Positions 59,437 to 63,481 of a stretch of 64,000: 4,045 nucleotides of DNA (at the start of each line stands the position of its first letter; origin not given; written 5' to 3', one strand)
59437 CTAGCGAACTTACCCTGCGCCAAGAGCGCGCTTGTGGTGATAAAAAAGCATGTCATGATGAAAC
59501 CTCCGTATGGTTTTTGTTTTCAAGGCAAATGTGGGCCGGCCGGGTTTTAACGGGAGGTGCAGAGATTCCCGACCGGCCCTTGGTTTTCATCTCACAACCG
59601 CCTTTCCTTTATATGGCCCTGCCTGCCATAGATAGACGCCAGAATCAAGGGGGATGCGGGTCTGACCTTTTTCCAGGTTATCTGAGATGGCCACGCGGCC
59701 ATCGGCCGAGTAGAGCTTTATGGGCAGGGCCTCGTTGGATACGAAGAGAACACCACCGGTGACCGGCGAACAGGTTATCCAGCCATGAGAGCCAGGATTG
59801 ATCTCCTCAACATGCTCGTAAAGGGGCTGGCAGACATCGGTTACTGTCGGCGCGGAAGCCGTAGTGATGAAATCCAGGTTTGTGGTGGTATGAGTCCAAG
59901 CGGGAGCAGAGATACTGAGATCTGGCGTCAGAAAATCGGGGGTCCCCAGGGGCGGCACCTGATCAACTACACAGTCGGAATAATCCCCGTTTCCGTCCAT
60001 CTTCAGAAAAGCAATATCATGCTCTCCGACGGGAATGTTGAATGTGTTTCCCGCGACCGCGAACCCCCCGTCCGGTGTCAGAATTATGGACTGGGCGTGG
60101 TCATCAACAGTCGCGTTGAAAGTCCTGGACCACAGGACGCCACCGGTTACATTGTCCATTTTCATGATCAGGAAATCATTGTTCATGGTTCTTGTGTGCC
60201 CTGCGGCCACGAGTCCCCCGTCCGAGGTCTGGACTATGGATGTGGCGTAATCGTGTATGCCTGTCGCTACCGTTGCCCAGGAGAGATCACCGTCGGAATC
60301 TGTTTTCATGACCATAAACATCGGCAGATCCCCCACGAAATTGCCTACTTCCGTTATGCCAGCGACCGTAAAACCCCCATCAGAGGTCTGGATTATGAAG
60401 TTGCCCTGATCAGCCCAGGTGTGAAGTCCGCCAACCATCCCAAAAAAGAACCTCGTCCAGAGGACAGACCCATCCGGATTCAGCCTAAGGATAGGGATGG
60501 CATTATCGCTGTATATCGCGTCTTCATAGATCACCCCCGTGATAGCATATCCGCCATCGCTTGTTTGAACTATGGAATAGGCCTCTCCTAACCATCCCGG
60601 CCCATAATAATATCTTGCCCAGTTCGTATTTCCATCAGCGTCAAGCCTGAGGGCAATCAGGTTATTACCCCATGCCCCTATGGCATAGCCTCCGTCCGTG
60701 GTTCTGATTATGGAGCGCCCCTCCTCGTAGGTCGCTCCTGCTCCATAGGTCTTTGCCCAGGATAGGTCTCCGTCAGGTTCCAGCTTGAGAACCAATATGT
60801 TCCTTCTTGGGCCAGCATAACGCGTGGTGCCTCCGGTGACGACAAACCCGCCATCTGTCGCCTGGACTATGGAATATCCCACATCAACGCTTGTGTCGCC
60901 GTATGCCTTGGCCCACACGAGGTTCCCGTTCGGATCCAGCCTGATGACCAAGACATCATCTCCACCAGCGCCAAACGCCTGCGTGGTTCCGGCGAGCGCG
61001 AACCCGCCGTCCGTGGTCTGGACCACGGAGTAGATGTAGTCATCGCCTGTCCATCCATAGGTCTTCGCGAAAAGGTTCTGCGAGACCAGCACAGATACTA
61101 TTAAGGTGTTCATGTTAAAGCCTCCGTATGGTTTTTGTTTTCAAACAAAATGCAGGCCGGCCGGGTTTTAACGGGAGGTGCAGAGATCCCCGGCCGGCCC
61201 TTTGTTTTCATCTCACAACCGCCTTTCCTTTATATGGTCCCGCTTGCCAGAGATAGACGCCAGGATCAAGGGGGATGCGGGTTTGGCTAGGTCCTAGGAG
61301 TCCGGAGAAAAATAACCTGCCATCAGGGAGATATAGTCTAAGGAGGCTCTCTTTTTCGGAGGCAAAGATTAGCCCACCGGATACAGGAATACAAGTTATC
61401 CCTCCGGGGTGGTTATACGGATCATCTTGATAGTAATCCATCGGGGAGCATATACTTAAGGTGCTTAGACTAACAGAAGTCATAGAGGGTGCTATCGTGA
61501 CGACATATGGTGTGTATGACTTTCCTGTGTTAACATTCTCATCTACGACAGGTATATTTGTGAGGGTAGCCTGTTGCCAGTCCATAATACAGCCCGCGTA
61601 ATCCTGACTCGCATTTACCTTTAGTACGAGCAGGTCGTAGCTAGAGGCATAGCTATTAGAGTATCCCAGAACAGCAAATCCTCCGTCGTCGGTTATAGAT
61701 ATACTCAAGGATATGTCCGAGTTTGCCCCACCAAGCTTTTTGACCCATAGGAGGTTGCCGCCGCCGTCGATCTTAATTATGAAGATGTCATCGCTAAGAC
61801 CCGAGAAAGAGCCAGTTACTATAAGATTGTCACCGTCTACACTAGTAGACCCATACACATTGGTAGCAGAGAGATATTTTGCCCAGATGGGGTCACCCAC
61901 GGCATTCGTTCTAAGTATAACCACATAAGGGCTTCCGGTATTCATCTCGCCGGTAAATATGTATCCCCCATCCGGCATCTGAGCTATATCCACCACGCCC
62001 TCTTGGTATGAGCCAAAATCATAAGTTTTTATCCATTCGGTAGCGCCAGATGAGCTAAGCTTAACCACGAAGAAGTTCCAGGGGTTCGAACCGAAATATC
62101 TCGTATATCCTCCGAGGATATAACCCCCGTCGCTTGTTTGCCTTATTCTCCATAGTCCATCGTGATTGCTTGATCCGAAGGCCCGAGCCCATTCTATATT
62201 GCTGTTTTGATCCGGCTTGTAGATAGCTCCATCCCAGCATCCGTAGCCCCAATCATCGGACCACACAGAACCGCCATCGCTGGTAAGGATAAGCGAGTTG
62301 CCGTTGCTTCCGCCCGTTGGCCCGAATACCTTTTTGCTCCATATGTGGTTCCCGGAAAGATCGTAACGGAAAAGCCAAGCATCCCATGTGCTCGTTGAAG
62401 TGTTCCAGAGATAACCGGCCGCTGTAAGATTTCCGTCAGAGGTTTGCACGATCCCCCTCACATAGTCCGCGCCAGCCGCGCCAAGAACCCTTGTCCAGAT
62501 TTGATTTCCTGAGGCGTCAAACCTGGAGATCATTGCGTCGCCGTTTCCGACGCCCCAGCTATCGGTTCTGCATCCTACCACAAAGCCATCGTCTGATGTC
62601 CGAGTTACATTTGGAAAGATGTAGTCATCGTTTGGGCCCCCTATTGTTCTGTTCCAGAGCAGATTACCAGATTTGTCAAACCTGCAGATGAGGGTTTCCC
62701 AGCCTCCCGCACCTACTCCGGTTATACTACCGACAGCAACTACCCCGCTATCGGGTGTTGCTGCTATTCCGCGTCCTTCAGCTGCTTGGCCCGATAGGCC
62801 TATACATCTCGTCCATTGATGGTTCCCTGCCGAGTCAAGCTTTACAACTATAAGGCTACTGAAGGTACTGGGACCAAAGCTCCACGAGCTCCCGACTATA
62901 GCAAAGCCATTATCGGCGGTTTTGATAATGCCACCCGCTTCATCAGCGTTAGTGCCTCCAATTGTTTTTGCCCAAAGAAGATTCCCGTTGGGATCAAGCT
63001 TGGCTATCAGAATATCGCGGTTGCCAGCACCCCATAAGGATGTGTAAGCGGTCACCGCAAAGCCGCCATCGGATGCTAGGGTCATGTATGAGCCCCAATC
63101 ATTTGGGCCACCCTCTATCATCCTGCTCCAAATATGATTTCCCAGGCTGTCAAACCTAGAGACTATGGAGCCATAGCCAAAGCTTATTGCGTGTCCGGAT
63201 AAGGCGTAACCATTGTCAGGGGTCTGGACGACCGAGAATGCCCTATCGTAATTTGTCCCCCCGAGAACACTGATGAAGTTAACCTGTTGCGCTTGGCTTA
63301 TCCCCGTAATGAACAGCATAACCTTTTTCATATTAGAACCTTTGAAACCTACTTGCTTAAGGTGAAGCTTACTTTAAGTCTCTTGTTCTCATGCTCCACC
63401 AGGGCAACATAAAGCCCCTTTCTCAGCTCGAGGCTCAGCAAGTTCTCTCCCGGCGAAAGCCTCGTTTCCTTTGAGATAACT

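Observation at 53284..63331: Tandem multigene family of SBBP-like beta-propeller / T9SS-CTD proteins with nucleotide-identical 5' and 3' ends (concerted evolution)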

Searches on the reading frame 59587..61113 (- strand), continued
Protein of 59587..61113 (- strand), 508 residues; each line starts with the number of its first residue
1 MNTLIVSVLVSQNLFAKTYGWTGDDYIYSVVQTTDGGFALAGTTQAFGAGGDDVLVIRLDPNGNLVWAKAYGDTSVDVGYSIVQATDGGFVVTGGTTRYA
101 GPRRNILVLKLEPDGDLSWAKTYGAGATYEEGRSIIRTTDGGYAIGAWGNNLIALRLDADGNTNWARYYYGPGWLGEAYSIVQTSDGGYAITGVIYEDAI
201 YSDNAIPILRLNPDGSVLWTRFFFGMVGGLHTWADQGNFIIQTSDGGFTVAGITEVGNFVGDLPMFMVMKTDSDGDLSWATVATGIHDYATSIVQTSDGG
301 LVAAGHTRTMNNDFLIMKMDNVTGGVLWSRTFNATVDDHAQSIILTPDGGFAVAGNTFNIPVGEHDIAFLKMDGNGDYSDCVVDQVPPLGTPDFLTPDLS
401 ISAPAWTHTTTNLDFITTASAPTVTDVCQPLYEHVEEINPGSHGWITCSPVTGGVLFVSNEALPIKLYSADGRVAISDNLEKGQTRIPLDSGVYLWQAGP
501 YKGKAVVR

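Call 53: fold_search(model_id=the predicted structure, library=pdb)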
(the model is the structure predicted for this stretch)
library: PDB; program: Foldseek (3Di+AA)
matches with E <= 10: 1210; with E <= 0.001: 192
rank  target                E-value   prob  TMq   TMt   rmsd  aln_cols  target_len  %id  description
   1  7roo                  1.7e-18  1.00  0.61  0.49   4.0       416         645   21  Crystal structure of Friedel-Crafts alkylating enzyme CylK from Cylindospermum licheniforme with bromide (released 2022-03-23)
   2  7ron                  2.6e-18  1.00  0.62  0.50   3.4       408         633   22  Crystal structure of the Friedel-Crafts alkylating enzyme CylK from Cylindospermum licheniforme (released 2022-03-23)
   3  7fh7                  7.6e-18  1.00  0.61  0.48   3.9       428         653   21  Friedel-Crafts alkylation enzyme CylK mutant Y37F (released 2022-02-16)
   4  7fh6                  1.6e-17  1.00  0.61  0.48   3.9       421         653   21  Friedel-Crafts alkylation enzyme CylK (released 2022-02-16)
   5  7fh8                  5.9e-17  1.00  0.61  0.48   4.1       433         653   20  Friedel-Crafts alkylation enzyme CylK mutant H391A (released 2022-02-16)
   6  4h5j_B                1.7e-09  1.00  0.47  0.65   5.9       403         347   12  Crystal Structure of the Guanine Nucleotide Exchange Factor Sec12 (P64 form) (released 2012-11-07)
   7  4h5j_A                2.3e-09  1.00  0.47  0.67   5.3       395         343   13  Crystal Structure of the Guanine Nucleotide Exchange Factor Sec12 (P64 form) (released 2012-11-07)
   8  4h5i_B                4.3e-09  1.00  0.46  0.65   5.7       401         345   13  Crystal Structure of the Guanine Nucleotide Exchange Factor Sec12 (P1 form) (released 2012-11-07)
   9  4h5i_A                5.7e-09  1.00  0.46  0.64   5.7       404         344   12  Crystal Structure of the Guanine Nucleotide Exchange Factor Sec12 (P1 form) (released 2012-11-07)
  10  3vgz_A                1.2e-08  1.00  0.47  0.71   5.0       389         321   12  Crystal structure of E. coli YncE (released 2011-11-16)
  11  7seu_D                1.3e-07  1.00  0.49  0.76   4.4       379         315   12  Crystal structure of E coli contaminant protein YncE co-purified with a plant protein (released 2022-04-20)
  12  3no2                  2.4e-07  1.00  0.36  0.62   6.9       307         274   13  Crystal structure of a protein of unknown function (BACCAC_01654) from Bacteroides caccae at 1.35 A resolution (released 2010-07-28)
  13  9kf4                  2.4e-07  1.00  0.35  0.38  18.2       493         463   11  Crystal structure of Streptomyces sp. sulfotransferase Cpz4 involved in Caprazamycins Synthesis (released 2025-11-05)
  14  7awy                  2.5e-07  1.00  0.35  0.53   8.3       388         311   15  Crystal structure of the computationally designed Scone-R protein (released 2021-01-13)
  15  7awz                  2.6e-07  1.00  0.37  0.56   9.1       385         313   16  Crystal structure of the computationally designed Scone-E protein (released 2021-01-13)
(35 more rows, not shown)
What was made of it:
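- On Beta-propeller fold: Call 53: the best PDB matches are propellers (CylK 1.7e-18, Sec12, YncE, PLL lectins).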

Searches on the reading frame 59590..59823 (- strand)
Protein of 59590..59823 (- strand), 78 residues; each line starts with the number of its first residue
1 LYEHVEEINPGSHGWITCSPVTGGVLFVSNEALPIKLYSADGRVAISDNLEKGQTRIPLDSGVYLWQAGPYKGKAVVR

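Call 70: search_protein_families(library=pfam, alignment_id=A8, max_evalue=0.1)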
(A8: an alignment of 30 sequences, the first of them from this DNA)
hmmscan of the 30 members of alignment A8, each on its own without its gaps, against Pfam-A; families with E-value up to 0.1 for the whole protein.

A. member 1, seq(78 aa): 0 families

B. families by the number of members that match (of 30 scanned): 5 families
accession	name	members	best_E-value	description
PF18962.6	Por_Secre_tail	2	0.0024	Secretion system C-terminal sorting domain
PF24755.2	SpoVR_C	1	0.011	SpoVR-like C-terminal domain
PF08865.16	DUF1830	1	0.015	Domain of unknown function (DUF1830)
PF04643.17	Motilin_assoc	1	0.039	Motilin/ghrelin-associated peptide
PF00720.22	SSI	1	0.098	Subtilisin inhibitor-like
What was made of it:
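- On T9SS type A C-terminal sorting domain (TIGR04183 / PF18962): Call 70: PF18962 is matched by 2 of 30 family CTDs, best E 0.0024.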

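Call 71: search_solved_structures(query=A8, max_evalue=1)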
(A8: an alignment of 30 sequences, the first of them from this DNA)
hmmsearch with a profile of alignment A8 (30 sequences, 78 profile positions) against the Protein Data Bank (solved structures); distinct sequences matched with E-value up to 1: 4.
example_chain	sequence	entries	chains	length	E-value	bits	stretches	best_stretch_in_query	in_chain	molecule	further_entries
7jil_O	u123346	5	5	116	0.072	16.3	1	33-67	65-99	50S ribosomal protein L18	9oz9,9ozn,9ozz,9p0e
3tsq_A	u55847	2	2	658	0.52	13.6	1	11-63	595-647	Transcriptional regulatory protein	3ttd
3tsp_A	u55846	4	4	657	0.56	13.5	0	11-63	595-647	Transcriptional regulatory protein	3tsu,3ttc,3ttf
8a22_AB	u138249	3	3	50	0.6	13.3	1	33-60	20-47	bL34m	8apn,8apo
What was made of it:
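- Tried and rejected: A profile of the CTD against PDB sequences gave nothing significant (call 71).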

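Call 77: predict_structure(alignment_id=A8)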
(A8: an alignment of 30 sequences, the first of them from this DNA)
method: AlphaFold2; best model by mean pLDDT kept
length: 78 residues; sequences in the alignment: 30
mean_pLDDT: 85.7   pTM: 0.71
mean pLDDT of the five models: 85.7, 84.7, 84.2, 84.0, 83.1
residues with pLDDT >= 90: 60; 70-90: 4; 50-70: 3; < 50: 11
segments of 3 or more residues with pLDDT < 50: 1-11
pLDDT, mean of each block of 10 residues (from residue 1): 43 76 94 95 95 95 94 93
secondary structure, 60 per line:
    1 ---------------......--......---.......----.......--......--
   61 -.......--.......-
elements in order: E16-21 E24-29 E33-39 E44-50 E53-58 E62-68 E71-77

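Call 79: fold_search(model_id=the predicted structure, library=pdb)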
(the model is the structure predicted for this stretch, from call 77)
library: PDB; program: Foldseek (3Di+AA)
matches with E <= 10: 1476; with E <= 0.001: 0
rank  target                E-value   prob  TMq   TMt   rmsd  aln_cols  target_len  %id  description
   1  5ag8_A                9.1e-03  1.00  0.64  0.35   2.3        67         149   19  CRYSTAL STRUCTURE OF A MUTANT (665I6H) OF THE C-TERMINAL DOMAIN OF RGPB (released 2016-04-06)
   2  7pq4_MODEL_1_A        1.2e-02  1.00  0.63  0.56   6.6        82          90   17  NMR Structure of RgpB C-terminal Domain (released 2022-09-28)
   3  6eca_B                4.0e-02  1.00  0.45  0.09   4.8        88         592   14  Lactobacillus rhamnosus Beta-glucuronidase (released 2019-02-13)
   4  4g5a_A                4.2e-02  1.00  0.55  0.45   3.1        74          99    8  Crystal structure of a putative member of duf 3244 protein family (BT_1867) from Bacteroides thetaiotaomicron VPI-5482 (released 2012-09-19)
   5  5z19_B                4.2e-02  0.99  0.44  0.09   5.4        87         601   11  The crystal structure of Ruminococcus gnavus beta-glucuronidase in complex with uronic isofagomine (released 2018-12-12)
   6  6eca_A                4.5e-02  0.99  0.45  0.09   5.1        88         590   12  Lactobacillus rhamnosus Beta-glucuronidase (released 2019-02-13)
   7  7skn_B                4.7e-02  1.00  0.52  0.55   3.1        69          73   12  De novo synthetic protein DIG8-CC (tetragonal space group) (released 2022-10-12)
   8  7sko_B                5.0e-02  1.00  0.51  0.57   3.1        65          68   12  De novo synthetic protein DIG8-CC (orthogonal space group) (released 2022-10-12)
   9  9npf_E                5.2e-02  0.97  0.41  0.07   4.6        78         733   10  Crystal structure of the inactive conformation of a glycoside hydrolase (CapGH2b) from the GH2 family in the space gro (released 2025-11-12)
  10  2xwx_A                5.8e-02  0.99  0.48  0.14   5.0       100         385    8  Vibrio cholerae colonization factor GbpA crystal structure (released 2011-11-16)
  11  6jz6_A                5.8e-02  0.99  0.44  0.09   5.5        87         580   13  b-glucuronidase from Ruminococcus gnavus in complex with C6-substituted uronic isofagomine (released 2020-06-10)
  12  9npd_B                5.8e-02  0.97  0.42  0.07   4.5        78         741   12  Crystal structure of the inactive conformation of a glycoside hydrolase (CapGH2b - E553Q Mutant) from the GH2 family i (released 2025-11-12)
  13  8dhw_B                5.8e-02  0.93  0.38  0.08   6.6        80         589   12  Treponema lecithinolyticum beta-glucuronidase in complex with a UNC4917-glucuronide conjugate (released 2023-05-17)
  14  3wcy_A                6.2e-02  1.00  0.66  0.19   4.7        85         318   20  Murine Ifnar1 in complex with interferon-beta (released 2013-07-24)
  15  6jz8_A                6.2e-02  0.99  0.44  0.09   5.5        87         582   13  b-glucuronidase from Ruminococcus gnavus in complex with D-glucaro 1,5-lactone (released 2020-06-10)
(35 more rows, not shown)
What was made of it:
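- On T9SS type A C-terminal sorting domain (TIGR04183 / PF18962): Calls 77 and 79: the CTD model has pLDDT 85.7 and seven strands.
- Closest known: T9SS cargo proteins with a type A C-terminal domain. Same: Its best structural matches are the RgpB CTD (5ag8, TM 0.64, rmsd 2.3 A) and the RemA CTD (8gl6_D is also matched) (call 79).
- Its best PDB matches are the RgpB CTD (5ag8, 7pq4), and the RemA CTD (8gl6_D) is also matched (calls 77, 79).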

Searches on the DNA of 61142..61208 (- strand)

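Call 80: build_rna_model(alignment_id=A6, structure=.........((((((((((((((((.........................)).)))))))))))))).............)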
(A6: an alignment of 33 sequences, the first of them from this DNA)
Model R1 built from alignment A6 (33 sequences, 80 columns); structure: as given.
model positions 70; base pairs 16; branch points 0; effective number of sequences 7.95; information 0.804 bits per position. Calibrated on 0.2 Mb of random sequence (short: E-values are rough).
structure used (alignment columns):
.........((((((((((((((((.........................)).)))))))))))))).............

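Call 81: search_with_rna_model(model_id=R1, source=window, filters=off, max_evalue=1)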
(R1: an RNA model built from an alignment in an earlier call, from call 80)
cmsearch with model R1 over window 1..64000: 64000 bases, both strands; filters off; matches with E-value up to 1: 9.
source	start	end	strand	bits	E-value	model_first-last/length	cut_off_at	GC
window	61141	61209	-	63.3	5.8e-16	1-70/70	no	0.58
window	57911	57979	-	62.3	1.2e-15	1-70/70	no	0.59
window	59520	59588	-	62.1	1.3e-15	1-70/70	no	0.59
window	53188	53257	+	61.8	1.6e-15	1-70/70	no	0.5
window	61145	61213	+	26.2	2e-05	1-70/70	no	0.58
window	53184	53253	-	25.4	3.4e-05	1-70/70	no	0.5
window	57915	57983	+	24.3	7e-05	1-70/70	no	0.59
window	59524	59592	+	21.4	0.00047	1-70/70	no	0.59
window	18898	18963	+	9.8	0.93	1-70/70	no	0.45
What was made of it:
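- On REP-like dispersed palindrome: Call 81: four copies in 64 kb, all in the array.
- Closest known: REP/BIME-type repetitive extragenic palindromes of enterobacteria. Different: Only four copies occur in 64 kb, all in the array (call 81).
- It finds only the four array copies in the 64-kb window (call 81). The four copies in this 64-kb window all lie in the array (call 81).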

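Call 82: search_with_rna_model(model_id=R1, sources=[L001, L002, L003, L004, L005, L006, L007, L008, L009, L010, L011, L012, L014, L015, L016, L017, L018, L069, L080, L081, L082, L092, L093, L094, L096, L102, L104, L111], max_evalue=0.001)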
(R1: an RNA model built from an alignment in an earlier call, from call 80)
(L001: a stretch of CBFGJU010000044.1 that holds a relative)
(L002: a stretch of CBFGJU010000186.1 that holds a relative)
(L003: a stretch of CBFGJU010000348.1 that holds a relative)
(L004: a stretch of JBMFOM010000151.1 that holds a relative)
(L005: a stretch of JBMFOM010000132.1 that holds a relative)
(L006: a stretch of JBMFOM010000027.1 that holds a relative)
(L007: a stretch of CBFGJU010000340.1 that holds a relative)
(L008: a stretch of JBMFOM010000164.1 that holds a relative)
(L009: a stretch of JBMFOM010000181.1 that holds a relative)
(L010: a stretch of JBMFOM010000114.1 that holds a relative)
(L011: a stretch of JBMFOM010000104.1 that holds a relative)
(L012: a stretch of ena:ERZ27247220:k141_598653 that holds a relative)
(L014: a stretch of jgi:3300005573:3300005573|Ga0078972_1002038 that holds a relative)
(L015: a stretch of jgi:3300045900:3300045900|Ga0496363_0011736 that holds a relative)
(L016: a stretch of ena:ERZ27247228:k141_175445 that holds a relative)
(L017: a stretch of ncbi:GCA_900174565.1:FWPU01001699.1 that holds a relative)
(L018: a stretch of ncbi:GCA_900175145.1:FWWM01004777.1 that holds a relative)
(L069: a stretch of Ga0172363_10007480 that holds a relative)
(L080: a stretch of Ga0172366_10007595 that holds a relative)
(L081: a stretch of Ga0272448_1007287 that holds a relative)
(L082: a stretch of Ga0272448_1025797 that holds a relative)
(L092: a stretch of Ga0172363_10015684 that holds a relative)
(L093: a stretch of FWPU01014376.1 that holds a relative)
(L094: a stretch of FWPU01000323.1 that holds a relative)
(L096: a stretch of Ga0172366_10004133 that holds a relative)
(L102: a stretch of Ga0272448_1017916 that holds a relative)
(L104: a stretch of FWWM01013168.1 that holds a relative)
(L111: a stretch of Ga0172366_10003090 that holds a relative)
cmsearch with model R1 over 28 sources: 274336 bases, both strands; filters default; matches with E-value up to 0.001: 54.
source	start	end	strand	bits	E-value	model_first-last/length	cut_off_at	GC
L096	10560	10629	-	78.9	8.9e-20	1-70/70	no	0.67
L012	8302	8371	+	76.3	5.1e-19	1-70/70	no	0.7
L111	3058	3127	+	75.7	7.6e-19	1-70/70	no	0.69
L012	9905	9974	+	75.6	7.9e-19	1-70/70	no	0.74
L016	9905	9974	+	73.9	2.4e-18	1-70/70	no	0.66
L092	4415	4485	-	72.9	4.7e-18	1-70/70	no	0.59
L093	9214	9283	+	72.7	5.3e-18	1-70/70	no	0.59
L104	9206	9275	+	72.7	5.3e-18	1-70/70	no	0.59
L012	11532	11600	+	72.4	6.3e-18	1-70/70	no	0.68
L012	14742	14811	+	72.4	6.4e-18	1-70/70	no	0.69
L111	4706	4775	+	72.1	7.7e-18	1-70/70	no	0.67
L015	3185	3254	+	69.3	4.8e-17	1-70/70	no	0.7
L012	19414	19483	+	69.2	5.2e-17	1-70/70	no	0.67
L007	2188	2259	+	69.1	5.6e-17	1-70/70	no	0.67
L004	1758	1827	+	68.3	9.3e-17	1-70/70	no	0.67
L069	8454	8521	-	67.6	1.5e-16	1-70/70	no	0.68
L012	6660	6729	+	67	2.1e-16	1-70/70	no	0.67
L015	1576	1644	+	66.9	2.4e-16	1-70/70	no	0.67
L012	13134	13202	+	66.8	2.6e-16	1-70/70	no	0.68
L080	7276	7346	+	66.5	3e-16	1-70/70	no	0.63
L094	1871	1941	-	66.1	4e-16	1-70/70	no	0.65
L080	5076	5146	+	64.8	9.2e-16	1-70/70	no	0.66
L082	606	677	+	60.8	1.3e-14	1-70/70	no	0.57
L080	2126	2195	+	60.4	1.7e-14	1-70/70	no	0.66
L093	6012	6079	+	57.2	1.4e-13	1-70/70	no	0.66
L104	6004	6071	+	57.2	1.4e-13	1-70/70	no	0.66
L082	2213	2281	+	54.9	6.3e-13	1-70/70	no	0.55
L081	10165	10233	-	54.5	7.8e-13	1-70/70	no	0.61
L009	113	181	+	54.2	9.9e-13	1-70/70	no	0.57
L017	7727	7794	+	52.9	2.3e-12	1-70/70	no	0.62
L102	1428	1497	-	51.4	6.2e-12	1-70/70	no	0.59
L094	3489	3560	-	50.4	1.1e-11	1-70/70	no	0.54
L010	70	137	+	46.8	1.2e-10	1-70/70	no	0.57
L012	18029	18098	+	46.6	1.4e-10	1-70/70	no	0.59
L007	579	650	+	45.7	2.6e-10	1-70/70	no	0.51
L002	1744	1810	+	44.5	5.6e-10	1-70/70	no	0.54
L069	6748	6809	-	34.5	3.8e-07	1-70/70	no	0.56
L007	2184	2255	-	32.4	1.5e-06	1-70/70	no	0.67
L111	4702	4771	-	29.9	7.7e-06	1-70/70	no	0.66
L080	7272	7342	-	29.3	1.1e-05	1-70/70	no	0.62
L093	6008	6075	-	28.5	2e-05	1-70/70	no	0.66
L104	6000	6067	-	28.5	2e-05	1-70/70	no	0.66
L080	2122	2191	-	28.3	2.1e-05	1-70/70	no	0.63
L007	2314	2381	+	28.1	2.5e-05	1-70/70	no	0.49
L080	5072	5142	-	27.5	3.8e-05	1-70/70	no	0.63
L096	10564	10633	+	27.1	4.8e-05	1-70/70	no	0.64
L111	3054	3123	-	25.7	0.00012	1-70/70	no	0.66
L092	4419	4489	+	25.7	0.00012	1-70/70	no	0.58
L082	2209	2277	-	25.6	0.00013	1-70/70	no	0.57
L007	575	646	-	25.4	0.00015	1-70/70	no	0.49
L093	9210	9279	-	25.2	0.00017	1-70/70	no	0.59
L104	9202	9271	-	25.2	0.00017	1-70/70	no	0.59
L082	602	673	-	24.3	0.00029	1-70/70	no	0.53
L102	1432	1501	+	23.7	0.00044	1-70/70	no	0.61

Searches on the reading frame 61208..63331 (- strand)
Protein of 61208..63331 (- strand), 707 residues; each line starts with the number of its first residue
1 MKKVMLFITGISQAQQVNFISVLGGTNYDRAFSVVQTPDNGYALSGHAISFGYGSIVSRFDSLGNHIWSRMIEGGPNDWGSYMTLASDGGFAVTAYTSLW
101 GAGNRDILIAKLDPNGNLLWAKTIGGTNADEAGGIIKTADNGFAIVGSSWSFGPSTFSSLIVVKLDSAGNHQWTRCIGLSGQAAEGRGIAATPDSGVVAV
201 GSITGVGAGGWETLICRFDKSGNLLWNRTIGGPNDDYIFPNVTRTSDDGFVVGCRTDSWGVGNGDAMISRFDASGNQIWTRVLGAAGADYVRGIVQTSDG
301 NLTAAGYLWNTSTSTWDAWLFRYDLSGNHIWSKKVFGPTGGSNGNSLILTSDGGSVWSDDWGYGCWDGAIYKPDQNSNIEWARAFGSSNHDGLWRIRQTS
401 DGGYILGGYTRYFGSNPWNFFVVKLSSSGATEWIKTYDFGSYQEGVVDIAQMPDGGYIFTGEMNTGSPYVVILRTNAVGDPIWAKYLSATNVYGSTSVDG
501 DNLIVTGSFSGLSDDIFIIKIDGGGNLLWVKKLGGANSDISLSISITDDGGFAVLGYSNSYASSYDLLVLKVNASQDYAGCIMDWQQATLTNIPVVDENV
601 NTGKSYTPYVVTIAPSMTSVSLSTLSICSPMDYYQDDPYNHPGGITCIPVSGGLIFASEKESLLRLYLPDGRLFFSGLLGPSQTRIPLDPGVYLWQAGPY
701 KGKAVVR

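Call 3: search_protein_families(library=pfam, proteins=[window:61208-63331:-], max_evalue=0.01)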
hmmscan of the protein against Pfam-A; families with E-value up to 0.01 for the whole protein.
window:61208-63331:- (707 aa): 1 family
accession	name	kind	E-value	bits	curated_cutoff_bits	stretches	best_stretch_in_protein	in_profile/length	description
PF17164.10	DUF5122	-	0.0034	18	27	0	93-118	8-32/36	Domain of unknown function (DUF5122) beta-propeller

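Call 4: search_protein_families(library=ncbifam, proteins=[window:61208-63331:-], max_evalue=0.01)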
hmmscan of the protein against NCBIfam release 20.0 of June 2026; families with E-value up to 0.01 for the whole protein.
window:61208-63331:- (707 aa): 2 families
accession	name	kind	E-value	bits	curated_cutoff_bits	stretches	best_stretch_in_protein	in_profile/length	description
NF047494.1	Lepto_SBBP_lipo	equivalog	2e-20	72.9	400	2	100-253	98-263/466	SBBP repeat beta-propeller lipoprotein, LipL53 family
TIGR02608.1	delta_60_rpt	domain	7.6e-07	28.9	76.5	0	289-324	1-35/55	delta-60 repeat domain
